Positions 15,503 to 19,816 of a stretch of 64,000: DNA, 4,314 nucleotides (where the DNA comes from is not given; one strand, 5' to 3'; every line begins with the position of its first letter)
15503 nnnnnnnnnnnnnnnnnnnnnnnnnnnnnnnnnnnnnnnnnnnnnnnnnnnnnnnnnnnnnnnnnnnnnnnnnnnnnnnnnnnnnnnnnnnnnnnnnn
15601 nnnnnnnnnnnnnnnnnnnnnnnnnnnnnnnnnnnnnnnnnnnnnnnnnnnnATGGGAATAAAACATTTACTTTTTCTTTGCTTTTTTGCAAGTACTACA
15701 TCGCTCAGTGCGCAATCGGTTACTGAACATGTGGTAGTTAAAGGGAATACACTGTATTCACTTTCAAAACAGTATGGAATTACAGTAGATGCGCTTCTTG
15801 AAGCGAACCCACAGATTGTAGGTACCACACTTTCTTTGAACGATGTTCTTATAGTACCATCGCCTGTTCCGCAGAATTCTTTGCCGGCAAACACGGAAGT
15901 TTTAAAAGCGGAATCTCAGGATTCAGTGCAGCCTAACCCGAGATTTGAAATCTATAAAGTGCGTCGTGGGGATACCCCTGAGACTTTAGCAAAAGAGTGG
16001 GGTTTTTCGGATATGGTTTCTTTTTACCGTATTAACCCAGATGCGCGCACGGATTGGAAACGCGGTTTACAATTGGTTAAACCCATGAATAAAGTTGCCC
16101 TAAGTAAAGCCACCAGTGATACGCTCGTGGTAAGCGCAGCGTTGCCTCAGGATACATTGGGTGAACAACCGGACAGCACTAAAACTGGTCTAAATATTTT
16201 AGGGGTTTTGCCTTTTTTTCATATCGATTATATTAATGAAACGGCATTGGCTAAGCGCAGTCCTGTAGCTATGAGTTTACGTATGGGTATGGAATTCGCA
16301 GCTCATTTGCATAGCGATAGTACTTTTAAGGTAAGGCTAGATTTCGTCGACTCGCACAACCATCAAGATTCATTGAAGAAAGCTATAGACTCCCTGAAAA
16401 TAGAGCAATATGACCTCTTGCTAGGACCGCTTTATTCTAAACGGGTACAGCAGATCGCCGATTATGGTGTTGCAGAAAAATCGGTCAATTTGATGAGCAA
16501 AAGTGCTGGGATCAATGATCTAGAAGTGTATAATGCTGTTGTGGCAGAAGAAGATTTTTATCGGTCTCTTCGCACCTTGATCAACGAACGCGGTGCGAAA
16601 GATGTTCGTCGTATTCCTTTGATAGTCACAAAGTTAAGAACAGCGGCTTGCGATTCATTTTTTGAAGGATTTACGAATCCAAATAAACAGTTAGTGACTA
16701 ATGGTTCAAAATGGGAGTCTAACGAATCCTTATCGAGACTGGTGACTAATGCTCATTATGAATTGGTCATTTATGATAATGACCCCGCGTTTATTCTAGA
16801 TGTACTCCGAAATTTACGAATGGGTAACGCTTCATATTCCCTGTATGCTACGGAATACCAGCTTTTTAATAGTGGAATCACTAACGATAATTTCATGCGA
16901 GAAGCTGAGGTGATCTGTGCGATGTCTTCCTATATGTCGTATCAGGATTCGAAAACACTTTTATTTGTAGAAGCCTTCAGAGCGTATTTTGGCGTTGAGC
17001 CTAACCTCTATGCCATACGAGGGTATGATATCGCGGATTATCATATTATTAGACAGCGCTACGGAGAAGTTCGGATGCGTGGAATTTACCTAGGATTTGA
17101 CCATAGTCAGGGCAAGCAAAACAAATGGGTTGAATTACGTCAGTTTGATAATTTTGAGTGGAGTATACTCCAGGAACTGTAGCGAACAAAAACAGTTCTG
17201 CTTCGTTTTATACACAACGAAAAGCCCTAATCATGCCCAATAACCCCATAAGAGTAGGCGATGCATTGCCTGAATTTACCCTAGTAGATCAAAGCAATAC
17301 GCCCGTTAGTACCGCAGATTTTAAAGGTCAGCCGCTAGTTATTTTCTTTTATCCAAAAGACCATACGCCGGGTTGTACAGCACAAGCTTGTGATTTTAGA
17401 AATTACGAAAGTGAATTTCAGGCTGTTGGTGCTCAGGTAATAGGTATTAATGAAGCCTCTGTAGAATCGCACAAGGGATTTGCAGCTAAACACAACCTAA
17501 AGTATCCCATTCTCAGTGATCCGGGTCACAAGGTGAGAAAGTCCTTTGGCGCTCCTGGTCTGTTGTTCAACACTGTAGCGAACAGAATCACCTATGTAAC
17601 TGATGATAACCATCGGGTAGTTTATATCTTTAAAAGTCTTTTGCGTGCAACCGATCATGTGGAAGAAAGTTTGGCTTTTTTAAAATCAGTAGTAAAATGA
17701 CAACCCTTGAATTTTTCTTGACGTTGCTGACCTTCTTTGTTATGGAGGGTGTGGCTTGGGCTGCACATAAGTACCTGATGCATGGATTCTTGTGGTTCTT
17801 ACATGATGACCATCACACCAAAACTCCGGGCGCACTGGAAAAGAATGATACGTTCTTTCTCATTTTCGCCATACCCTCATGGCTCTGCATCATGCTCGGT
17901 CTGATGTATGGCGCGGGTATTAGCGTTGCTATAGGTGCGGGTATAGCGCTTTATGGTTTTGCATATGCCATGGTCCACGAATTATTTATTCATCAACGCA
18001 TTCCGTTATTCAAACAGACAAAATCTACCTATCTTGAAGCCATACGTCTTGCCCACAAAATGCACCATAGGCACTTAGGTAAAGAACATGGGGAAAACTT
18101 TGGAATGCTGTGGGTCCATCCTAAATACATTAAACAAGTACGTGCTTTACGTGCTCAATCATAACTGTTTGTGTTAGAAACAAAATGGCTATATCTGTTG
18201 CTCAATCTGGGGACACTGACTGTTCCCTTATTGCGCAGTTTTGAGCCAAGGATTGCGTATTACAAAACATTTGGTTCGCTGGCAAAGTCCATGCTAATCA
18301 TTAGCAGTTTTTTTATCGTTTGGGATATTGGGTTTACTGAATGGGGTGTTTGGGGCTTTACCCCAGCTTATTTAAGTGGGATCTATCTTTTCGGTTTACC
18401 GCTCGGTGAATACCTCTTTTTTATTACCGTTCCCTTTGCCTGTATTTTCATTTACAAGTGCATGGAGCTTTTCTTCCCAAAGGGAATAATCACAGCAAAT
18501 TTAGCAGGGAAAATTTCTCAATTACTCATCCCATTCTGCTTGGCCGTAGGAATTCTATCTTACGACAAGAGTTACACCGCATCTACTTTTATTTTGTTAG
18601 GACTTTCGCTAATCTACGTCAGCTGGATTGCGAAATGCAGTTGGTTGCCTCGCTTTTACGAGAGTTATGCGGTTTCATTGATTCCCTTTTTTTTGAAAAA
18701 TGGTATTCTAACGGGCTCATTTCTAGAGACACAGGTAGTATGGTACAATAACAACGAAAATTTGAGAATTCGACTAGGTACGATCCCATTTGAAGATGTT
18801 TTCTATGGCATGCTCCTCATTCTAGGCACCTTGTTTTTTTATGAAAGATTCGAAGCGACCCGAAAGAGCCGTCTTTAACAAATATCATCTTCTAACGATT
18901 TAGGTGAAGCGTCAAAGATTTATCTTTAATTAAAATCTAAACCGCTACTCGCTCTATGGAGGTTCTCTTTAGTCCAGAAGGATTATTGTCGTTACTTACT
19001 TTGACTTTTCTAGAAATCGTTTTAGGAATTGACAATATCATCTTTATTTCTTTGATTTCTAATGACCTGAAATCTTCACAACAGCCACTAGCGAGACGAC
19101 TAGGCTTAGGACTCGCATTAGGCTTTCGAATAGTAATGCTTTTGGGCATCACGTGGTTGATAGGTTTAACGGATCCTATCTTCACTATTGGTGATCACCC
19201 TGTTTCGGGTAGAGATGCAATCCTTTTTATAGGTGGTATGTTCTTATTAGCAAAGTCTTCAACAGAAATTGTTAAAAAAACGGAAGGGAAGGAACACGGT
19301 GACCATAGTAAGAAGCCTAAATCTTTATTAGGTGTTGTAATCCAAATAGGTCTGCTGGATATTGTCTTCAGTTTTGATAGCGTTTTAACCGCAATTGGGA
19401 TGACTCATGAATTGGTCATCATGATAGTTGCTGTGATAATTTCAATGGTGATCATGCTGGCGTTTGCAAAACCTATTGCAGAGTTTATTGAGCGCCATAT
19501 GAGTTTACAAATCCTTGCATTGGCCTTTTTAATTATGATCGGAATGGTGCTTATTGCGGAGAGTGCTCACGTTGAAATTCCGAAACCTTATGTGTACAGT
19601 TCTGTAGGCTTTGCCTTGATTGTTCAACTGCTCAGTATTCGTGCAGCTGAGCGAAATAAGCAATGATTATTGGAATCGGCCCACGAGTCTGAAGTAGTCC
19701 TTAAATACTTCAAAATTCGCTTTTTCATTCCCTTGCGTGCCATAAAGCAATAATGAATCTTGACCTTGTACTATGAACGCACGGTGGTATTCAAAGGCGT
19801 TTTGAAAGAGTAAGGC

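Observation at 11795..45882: One ECF-sigma-style promoter motif (AAC-N16/17-YGTTT) precedes every photolyase and carotenoid transcription unit, suggesting a dispersed single-sigma photoprotection regulon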

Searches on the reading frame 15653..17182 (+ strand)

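Call 9: search_protein_families(library=pfam, proteins=[window:15653-17182:+], max_evalue=0.0001)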
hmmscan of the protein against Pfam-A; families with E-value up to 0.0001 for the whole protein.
window:15653-17182:+ (509 aa): 1 family
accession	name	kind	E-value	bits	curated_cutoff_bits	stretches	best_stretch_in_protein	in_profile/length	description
PF01476.26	LysM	-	2.8e-13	50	20.9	1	26-69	1-43/43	LysM domain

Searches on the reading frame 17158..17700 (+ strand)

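Call 4: search_protein_families(library=ncbifam, proteins=[window:17158-17700:+], max_evalue=0.00001)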
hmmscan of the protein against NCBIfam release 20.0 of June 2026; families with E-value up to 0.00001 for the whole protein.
window:17158-17700:+ (180 aa): 10 families
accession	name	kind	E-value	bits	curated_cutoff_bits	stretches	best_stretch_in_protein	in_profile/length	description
NF006960.0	PRK09437.1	equivalog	3.2e-30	105.1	140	1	29-177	2-154/156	thioredoxin-dependent thiol peroxidase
NF053650.1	PerredPrxQDein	equivalog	5.3e-27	94.6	260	1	37-158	1-126/148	thioredoxin-dependent peroxiredoxin PrxQ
NF009668.0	PRK13189.1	equivalog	1.8e-13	50.3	211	1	30-158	9-143/224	peroxiredoxin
NF009670.0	PRK13191.1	equivalog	1.2e-11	44.6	374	1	33-177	9-159/215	putative peroxiredoxin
NF009669.0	PRK13190.1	equivalog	2.1e-11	43.4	261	1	31-177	3-153/203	putative peroxiredoxin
TIGR03137.1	AhpC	equivalog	7.7e-10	38.8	272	1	48-154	22-131/187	alkyl hydroperoxide reductase subunit C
NF002854.0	PRK03147.1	subfamily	3.4e-09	36.8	170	1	15-133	20-138/176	thiol-disulfide oxidoreductase ResA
NF040737.1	peroxi_PrxU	equivalog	5.4e-09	36.1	270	1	27-131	32-146/233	thioredoxin-dependent peroxiredoxin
NF010122.0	PRK13599.1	equivalog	6.1e-08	32.3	456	1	34-177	10-159/220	peroxiredoxin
NF001808.0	PRK00522.1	equivalog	2.9e-06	26.8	123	1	26-90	13-77/167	thiol peroxidase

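Call 5: search_protein_families(library=pfam, proteins=[window:17158-17700:+], max_evalue=0.00001)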
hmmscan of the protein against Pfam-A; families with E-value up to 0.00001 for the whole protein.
window:17158-17700:+ (180 aa): 2 families
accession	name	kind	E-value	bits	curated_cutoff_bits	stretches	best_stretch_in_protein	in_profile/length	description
PF00578.27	AhpC-TSA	-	1.7e-35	122.1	26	1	33-156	1-123/124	AhpC/TSA family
PF08534.16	Redoxin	-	6.9e-26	91.2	26.6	1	33-159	2-133/148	Redoxin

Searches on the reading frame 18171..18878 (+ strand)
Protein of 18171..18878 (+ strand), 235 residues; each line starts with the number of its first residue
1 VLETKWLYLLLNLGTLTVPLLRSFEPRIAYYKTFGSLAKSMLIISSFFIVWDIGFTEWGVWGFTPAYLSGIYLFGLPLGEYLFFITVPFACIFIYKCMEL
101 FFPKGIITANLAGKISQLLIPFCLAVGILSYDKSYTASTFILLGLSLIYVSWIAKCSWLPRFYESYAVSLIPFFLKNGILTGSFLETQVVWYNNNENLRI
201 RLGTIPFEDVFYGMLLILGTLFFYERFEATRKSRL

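Call 4: search_protein_families(library=ncbifam, proteins=[window:18171-18878:+], max_evalue=0.00001)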
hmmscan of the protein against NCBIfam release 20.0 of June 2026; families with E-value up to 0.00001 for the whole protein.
window:18171-18878:+ (235 aa): 1 family
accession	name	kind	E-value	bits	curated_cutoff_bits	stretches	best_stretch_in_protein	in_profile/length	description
TIGR03462.1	CarR_dom_SF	subfamily_domain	2.8e-25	88.6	39.4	2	6-95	1-89/89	lycopene cyclase domain-containing protein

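Call 5: search_protein_families(library=pfam, proteins=[window:18171-18878:+], max_evalue=0.00001)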
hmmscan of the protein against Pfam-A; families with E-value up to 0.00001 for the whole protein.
window:18171-18878:+ (235 aa): 1 family
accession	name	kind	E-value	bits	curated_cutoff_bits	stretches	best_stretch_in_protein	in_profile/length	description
PF18916.5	Lycopene_cyc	-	1.3e-39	135.1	27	2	132-227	1-92/92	Lycopene cyclase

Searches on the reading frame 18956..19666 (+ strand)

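Call 9: search_protein_families(library=pfam, proteins=[window:18956-19666:+], max_evalue=0.0001)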
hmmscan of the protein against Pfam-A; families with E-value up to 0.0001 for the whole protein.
window:18956-19666:+ (236 aa): 1 family
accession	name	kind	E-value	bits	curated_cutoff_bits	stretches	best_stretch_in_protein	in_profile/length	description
PF03741.22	TerC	-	2e-47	161.6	27.8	1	14-202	1-177/178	Integral membrane protein TerC family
